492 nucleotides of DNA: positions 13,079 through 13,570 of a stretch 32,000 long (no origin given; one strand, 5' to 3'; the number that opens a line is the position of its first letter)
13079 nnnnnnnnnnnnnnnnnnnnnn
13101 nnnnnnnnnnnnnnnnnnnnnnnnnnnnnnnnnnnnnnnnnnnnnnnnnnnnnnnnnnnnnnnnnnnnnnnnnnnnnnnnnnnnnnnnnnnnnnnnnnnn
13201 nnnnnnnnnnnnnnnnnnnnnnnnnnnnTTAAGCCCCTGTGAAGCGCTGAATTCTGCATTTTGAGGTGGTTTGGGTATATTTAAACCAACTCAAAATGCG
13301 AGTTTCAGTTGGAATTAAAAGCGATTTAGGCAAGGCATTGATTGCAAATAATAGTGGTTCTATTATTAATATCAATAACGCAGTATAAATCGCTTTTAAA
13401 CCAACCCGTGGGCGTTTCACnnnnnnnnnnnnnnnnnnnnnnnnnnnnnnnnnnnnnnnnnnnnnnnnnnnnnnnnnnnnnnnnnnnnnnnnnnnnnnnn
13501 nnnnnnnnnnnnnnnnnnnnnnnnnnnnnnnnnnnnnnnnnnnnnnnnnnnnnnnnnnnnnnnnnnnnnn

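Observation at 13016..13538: Tandem pair of near-identical 264-bp elements closed by 24-nt inverted repeats, filling the queA / GGDEF-EAL intergenic region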

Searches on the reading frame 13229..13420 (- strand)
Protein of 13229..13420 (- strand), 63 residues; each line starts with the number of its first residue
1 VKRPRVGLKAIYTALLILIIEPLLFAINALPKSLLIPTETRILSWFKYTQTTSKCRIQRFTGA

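Call 78: search_protein_families(library=pfam, proteins=[window:13229-13420:-], max_evalue=0.1)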
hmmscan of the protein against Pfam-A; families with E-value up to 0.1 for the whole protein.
window:13229-13420:- (63 aa): 1 family
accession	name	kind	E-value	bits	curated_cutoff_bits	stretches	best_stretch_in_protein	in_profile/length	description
PF24620.1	DUF7625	-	0.093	13.2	27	0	19-51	15-47/95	Domain of unknown function (DUF7625)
